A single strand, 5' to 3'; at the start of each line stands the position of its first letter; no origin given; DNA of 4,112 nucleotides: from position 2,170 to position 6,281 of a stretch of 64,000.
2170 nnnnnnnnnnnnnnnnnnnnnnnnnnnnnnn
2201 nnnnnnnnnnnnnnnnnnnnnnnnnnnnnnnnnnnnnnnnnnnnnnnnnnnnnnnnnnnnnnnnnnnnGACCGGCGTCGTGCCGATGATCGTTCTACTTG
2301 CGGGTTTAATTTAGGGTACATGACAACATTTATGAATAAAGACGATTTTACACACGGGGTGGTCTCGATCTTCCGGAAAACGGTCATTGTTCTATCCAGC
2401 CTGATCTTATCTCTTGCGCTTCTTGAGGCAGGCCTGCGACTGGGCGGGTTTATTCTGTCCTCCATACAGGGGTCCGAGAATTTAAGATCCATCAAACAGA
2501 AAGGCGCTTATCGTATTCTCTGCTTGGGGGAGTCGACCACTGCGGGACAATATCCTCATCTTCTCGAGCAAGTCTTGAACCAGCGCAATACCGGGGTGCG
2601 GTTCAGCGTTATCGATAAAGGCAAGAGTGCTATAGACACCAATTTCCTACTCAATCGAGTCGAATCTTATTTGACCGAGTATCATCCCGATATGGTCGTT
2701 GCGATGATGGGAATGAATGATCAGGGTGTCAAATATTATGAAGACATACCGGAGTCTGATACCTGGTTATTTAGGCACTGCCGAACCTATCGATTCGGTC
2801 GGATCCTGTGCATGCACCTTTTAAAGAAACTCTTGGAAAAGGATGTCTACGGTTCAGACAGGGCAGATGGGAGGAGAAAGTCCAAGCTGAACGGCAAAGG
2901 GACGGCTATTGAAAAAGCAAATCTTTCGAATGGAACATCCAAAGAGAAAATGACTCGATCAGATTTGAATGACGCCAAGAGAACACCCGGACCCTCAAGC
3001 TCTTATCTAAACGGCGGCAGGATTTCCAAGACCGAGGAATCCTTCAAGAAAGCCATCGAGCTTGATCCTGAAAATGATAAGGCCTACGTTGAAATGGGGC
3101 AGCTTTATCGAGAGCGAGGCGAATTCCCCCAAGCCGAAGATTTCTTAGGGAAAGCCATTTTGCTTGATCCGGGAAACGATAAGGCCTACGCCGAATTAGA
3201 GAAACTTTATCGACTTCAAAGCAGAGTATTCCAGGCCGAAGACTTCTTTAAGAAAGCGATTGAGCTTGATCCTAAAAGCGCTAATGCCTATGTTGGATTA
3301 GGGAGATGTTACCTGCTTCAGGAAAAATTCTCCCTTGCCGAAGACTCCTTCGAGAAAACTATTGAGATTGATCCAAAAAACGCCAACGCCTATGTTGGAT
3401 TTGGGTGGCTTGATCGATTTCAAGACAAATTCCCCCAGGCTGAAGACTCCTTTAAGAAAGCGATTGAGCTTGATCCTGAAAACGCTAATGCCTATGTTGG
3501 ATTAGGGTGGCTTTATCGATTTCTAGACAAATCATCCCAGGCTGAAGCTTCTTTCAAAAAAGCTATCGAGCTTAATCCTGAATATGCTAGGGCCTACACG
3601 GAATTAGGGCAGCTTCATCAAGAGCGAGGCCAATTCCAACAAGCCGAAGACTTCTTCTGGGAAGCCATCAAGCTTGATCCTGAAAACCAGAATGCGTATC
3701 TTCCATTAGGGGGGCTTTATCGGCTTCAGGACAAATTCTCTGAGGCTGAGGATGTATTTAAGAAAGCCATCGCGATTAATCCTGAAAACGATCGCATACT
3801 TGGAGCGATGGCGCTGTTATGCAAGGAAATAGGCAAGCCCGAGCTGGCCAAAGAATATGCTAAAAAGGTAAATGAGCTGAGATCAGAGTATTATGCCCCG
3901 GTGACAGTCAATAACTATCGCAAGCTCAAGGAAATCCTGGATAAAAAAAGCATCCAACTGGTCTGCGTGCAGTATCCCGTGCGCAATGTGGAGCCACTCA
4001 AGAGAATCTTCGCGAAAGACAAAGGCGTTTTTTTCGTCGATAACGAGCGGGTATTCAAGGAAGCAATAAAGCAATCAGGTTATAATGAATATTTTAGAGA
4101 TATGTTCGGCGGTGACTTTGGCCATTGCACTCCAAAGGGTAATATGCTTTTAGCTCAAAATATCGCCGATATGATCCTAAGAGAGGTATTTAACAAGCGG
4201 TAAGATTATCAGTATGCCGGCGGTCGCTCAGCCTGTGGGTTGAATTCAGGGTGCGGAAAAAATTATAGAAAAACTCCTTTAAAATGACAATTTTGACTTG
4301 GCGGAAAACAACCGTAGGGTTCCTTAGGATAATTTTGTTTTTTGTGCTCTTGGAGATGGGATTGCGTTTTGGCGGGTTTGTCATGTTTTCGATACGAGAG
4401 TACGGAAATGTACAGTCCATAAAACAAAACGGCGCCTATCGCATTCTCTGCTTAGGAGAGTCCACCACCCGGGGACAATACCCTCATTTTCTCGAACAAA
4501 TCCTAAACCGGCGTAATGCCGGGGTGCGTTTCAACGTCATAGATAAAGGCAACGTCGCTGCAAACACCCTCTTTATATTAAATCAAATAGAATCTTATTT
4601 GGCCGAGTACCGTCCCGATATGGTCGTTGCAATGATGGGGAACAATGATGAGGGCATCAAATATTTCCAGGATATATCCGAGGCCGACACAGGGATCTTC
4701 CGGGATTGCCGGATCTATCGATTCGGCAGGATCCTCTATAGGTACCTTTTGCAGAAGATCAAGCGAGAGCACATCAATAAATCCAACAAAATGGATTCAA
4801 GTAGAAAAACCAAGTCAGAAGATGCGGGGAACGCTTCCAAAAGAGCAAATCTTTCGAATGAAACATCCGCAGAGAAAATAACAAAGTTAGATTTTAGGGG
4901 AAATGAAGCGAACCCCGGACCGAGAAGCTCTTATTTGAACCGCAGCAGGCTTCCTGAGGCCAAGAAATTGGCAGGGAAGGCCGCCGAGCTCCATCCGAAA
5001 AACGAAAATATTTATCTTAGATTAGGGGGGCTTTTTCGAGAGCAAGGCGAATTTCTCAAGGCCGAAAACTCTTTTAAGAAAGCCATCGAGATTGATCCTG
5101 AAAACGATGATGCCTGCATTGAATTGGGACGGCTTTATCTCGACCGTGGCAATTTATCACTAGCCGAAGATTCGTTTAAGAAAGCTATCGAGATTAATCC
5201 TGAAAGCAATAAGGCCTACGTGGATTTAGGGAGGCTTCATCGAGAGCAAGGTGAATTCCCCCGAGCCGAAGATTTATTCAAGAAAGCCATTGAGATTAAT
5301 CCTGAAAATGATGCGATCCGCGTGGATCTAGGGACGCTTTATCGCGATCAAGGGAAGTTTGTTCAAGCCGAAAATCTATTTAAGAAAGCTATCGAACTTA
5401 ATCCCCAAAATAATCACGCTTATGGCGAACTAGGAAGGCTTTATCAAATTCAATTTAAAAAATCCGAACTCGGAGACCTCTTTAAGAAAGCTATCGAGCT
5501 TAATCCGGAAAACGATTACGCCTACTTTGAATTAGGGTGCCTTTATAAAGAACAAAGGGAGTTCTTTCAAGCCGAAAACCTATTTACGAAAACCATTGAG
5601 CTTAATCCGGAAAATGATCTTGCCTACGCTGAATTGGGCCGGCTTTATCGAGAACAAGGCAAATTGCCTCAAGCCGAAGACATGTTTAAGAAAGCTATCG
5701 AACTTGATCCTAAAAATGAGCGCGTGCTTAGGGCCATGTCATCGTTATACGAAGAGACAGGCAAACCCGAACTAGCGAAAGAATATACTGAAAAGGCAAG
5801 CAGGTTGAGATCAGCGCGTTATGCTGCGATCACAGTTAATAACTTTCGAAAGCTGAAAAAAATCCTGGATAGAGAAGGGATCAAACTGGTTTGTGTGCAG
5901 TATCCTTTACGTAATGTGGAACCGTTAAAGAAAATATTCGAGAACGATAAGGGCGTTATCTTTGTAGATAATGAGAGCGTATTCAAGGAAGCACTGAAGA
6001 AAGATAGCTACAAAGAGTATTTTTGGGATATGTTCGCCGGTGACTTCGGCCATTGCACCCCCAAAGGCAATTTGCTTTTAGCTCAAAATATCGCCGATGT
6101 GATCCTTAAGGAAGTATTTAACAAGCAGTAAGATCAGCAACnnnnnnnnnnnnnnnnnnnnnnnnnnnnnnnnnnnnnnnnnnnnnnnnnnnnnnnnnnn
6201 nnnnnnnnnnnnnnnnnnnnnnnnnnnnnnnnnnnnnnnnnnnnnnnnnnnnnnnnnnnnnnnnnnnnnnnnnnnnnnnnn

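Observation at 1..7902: Tandem array of at least four paralogous membrane-anchored SGNH hydrolases split by a TPR array, followed by a GT-C-like membrane protein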

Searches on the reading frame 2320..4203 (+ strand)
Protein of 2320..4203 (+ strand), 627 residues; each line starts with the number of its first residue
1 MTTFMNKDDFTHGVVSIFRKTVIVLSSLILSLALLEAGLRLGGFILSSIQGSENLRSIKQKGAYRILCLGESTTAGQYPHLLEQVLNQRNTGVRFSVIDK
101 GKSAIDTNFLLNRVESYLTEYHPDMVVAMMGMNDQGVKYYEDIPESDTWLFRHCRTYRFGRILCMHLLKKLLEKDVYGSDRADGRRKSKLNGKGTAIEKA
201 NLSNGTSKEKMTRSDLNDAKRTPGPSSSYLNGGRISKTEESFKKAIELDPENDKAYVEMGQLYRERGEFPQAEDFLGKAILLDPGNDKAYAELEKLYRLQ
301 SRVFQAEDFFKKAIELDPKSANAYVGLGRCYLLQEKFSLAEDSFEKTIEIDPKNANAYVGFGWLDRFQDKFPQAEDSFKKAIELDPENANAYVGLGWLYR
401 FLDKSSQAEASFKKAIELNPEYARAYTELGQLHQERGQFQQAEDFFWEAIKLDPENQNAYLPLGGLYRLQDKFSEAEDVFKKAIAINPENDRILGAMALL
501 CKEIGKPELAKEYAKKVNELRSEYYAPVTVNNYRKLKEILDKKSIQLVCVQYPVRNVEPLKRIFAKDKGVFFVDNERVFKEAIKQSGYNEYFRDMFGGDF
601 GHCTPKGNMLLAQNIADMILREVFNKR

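Call 3: search_protein_families(library=pfam, proteins=[window:2320-4203:+], max_evalue=0.1)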
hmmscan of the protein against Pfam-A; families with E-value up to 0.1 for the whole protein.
window:2320-4203:+ (627 aa): 38 families (the best 25 are shown)
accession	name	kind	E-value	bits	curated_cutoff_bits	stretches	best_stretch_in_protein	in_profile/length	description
PF00515.34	TPR_1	-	7.7e-53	174.7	27.8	7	423-456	1-34/34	Tetratricopeptide repeat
PF13431.12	TPR_17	-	1.6e-48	159.3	24.4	6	412-443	2-33/34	Tetratricopeptide repeat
PF07719.23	TPR_2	-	2.2e-40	133.8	27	6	423-456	1-34/34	Tetratricopeptide repeat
PF13181.12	TPR_8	-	3e-40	133.4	25.7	5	389-421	1-33/34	Tetratricopeptide repeat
PF14559.12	TPR_19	-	1.2e-36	125.3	25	6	436-500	4-68/68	Tetratricopeptide repeat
PF13424.12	TPR_12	-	1.4e-33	115.4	30.1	6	296-352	12-76/77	Tetratricopeptide repeat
PF13414.12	TPR_11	-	1.8e-33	114.4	26.8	5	408-436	13-41/42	TPR repeat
PF13432.12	TPR_16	-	2.5e-27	95.4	32.7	5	395-455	3-63/65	Tetratricopeptide repeat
PF13428.12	TPR_14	-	3.2e-24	83.4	23.5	4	424-461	2-39/44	Tetratricopeptide repeat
PF23914.1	TPR_CcmH_CycH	-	1.6e-19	70.8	42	4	382-492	43-156/158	Cytochrome c-type biogenesis protein H TPR domain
PF13176.12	TPR_7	-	3e-19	67.9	27.9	0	255-286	1-34/36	Tetratricopeptide repeat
PF13374.12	TPR_10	-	3.6e-15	55.8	27.5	1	423-451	2-30/42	Tetratricopeptide repeat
PF24885.1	TPR_NPHP3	-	1.5e-12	47.9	100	1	373-487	84-213/239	Nephrocystin-3 TPR domain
PF13174.12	TPR_6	-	6e-12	45.8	26.3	0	391-421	2-32/33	Tetratricopeptide repeat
PF25063.1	ARM_TT21_C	-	1e-09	39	35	1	404-458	110-164/209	Tetratricopeptide repeat protein 21 C-terminal ARM domain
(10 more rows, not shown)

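Call 4: search_protein_families(library=ncbifam, proteins=[window:2320-4203:+], max_evalue=0.1)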
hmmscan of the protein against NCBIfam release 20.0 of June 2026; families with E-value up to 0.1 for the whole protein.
window:2320-4203:+ (627 aa): 42 families (the best 25 are shown)
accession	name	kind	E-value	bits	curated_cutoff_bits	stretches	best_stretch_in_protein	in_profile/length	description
TIGR02521.1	type_IV_pilW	equivalog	8.2e-39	133.5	154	3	368-518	44-196/234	type IV pilus biogenesis/stability protein PilW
TIGR02917.1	PEP_TPR_lipo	equivalog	6.7e-36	123.5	312.2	2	228-443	474-689/899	XrtA/PEP-CTERM system TPR-repeat protein PrsT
TIGR00990.1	3a0801s09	subfamily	2.5e-33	115.6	757.25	3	304-498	348-549/615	mitochondrial import receptor subunit TOM70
NF040959.1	MamA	equivalog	1.4e-31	109.5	200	3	254-419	38-203/204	magnetosome protein MamA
TIGR03939.1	PGA_TPR_OMP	equivalog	3.1e-23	81.9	366.65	4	366-459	406-499/800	poly-beta-1,6 N-acetyl-D-glucosamine export porin PgaA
NF033758.1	gliding_GltE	equivalog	1.2e-20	73.9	225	3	401-516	234-350/411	adventurous gliding motility TPR repeat lipoprotein GltE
TIGR00540.1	TPR_hemY_coli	hypoth_equivalog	3.5e-20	72.1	142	4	378-447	315-383/385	heme biosynthesis-associated TPR protein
TIGR02552.1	LcrH_SycD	equivalog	5.1e-19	68.4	104.8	3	337-428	34-124/136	SycD/LcrH family type III secretion system chaperone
NF008391.2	PRK11189.1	equivalog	4.5e-18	65.8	250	2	310-388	88-166/297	lipoprotein NlpI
NF008520.0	PRK11447.1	equivalog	3.4e-17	61.6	858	6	230-302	362-434/1157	cellulose synthase complex outer membrane protein BcsC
NF033920.0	C39_PA2778_fam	equivalog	5.4e-17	62.1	150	2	372-453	173-254/255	PA2778 family cysteine peptidase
NF047371.1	FlcA_CTERM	equivalog_domain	9.8e-17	60.6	300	3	368-451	326-420/646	periplasmic flagellar collar protein FlcA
TIGR04510.1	mod_pep_cyc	subfamily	1.2e-15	57.1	400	3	288-334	400-445/814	putative peptide modification system cyclase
NF033762.1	social_mot_Tgl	equivalog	9.8e-15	54.6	225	2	373-508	49-187/252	social motility TPR repeat lipoprotein Tgl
NF053607.1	CHU_0125_OmpA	equivalog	1.8e-14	53.2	620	3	428-545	24-145/639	CHU_0125 family OmpA-like outer membrane integrity protein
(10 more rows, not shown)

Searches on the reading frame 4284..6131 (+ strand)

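Call 3: search_protein_families(library=pfam, proteins=[window:4284-6131:+], max_evalue=0.1)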
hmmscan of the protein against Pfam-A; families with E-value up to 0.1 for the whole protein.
window:4284-6131:+ (615 aa): 43 families (the best 25 are shown)
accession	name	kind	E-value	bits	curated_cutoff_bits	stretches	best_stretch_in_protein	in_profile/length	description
PF13431.12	TPR_17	-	6.7e-50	163.7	24.4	7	399-431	1-33/34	Tetratricopeptide repeat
PF00515.34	TPR_1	-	1.9e-49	164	27.8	6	447-478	3-34/34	Tetratricopeptide repeat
PF07719.23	TPR_2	-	1.3e-47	156.4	27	6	310-342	2-34/34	Tetratricopeptide repeat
PF13181.12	TPR_8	-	4.7e-42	139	25.7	5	447-478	3-34/34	Tetratricopeptide repeat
PF14559.12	TPR_19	-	1.2e-39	134.8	25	7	321-379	3-60/68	Tetratricopeptide repeat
PF13414.12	TPR_11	-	2.7e-35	120.2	26.8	6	452-493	1-42/42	TPR repeat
PF13432.12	TPR_16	-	4.8e-35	120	32.7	4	280-342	2-64/65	Tetratricopeptide repeat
PF13424.12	TPR_12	-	2.7e-32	111.2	30.1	6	310-372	4-74/77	Tetratricopeptide repeat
PF13428.12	TPR_14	-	9.7e-30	100.4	23.5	5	311-351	3-43/44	Tetratricopeptide repeat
PF13176.12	TPR_7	-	5.3e-27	92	27.9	3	447-478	1-32/36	Tetratricopeptide repeat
PF13374.12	TPR_10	-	3.4e-24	84.5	27.5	3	311-338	4-31/42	Tetratricopeptide repeat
PF23914.1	TPR_CcmH_CycH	-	2.3e-21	76.7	42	3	404-505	43-147/158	Cytochrome c-type biogenesis protein H TPR domain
PF13174.12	TPR_6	-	1.1e-16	60.7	26.3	0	451-477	6-32/33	Tetratricopeptide repeat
PF17874.7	TPR_MalT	-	2.8e-14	53.6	45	3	220-339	14-152/336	MalT-like TPR region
PF24885.1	TPR_NPHP3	-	3e-14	53.4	100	2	281-383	105-223/239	Nephrocystin-3 TPR domain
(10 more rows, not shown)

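Call 4: search_protein_families(library=ncbifam, proteins=[window:4284-6131:+], max_evalue=0.1)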
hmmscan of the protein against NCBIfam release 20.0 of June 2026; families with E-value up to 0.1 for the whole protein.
window:4284-6131:+ (615 aa): 46 families (the best 25 are shown)
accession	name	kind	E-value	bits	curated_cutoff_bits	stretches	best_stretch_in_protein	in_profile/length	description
TIGR02521.1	type_IV_pilW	equivalog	5.2e-44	150.5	154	4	278-345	34-101/234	type IV pilus biogenesis/stability protein PilW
TIGR02917.1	PEP_TPR_lipo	equivalog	4.9e-42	143.8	312.2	2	215-425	439-649/899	XrtA/PEP-CTERM system TPR-repeat protein PrsT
NF040959.1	MamA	equivalog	2.3e-31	108.9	200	3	271-406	67-202/204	magnetosome protein MamA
TIGR00540.1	TPR_hemY_coli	hypoth_equivalog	5.2e-25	88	142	5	227-301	312-385/385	heme biosynthesis-associated TPR protein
TIGR00990.1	3a0801s09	subfamily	9.5e-24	84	757.25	1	216-509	309-606/615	mitochondrial import receptor subunit TOM70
NF033758.1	gliding_GltE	equivalog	1.3e-21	77.1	225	2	216-372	197-354/411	adventurous gliding motility TPR repeat lipoprotein GltE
TIGR03939.1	PGA_TPR_OMP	equivalog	2.6e-21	75.6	366.65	5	220-311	408-499/800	poly-beta-1,6 N-acetyl-D-glucosamine export porin PgaA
NF033920.0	C39_PA2778_fam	equivalog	5.5e-21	75.1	150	5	398-476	177-255/255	PA2778 family cysteine peptidase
NF008391.2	PRK11189.1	equivalog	2.8e-19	69.7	250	3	349-426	71-149/297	lipoprotein NlpI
NF008757.0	PRK11788.1-5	equivalog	1.8e-18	66.9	363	3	296-388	56-152/388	lipopolysaccharide assembly protein LapB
NF033762.1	social_mot_Tgl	equivalog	2.9e-18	66.1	225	2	343-498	31-189/252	social motility TPR repeat lipoprotein Tgl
NF040561.1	PrimPol_Msp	equivalog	6.5e-16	58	200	3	422-508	2-88/515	CRISPR-associated primase-polymerase type A1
NF008520.0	PRK11447.1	equivalog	1.4e-15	56.2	858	2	355-508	281-447/1157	cellulose synthase complex outer membrane protein BcsC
TIGR02552.1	LcrH_SycD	equivalog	2.5e-15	56.4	104.8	3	253-343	30-120/136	SycD/LcrH family type III secretion system chaperone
NF047558.1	TPR_END_plus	domain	2.6e-14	52.9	32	0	281-312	5-35/56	TPR end-of-group domain-containing protein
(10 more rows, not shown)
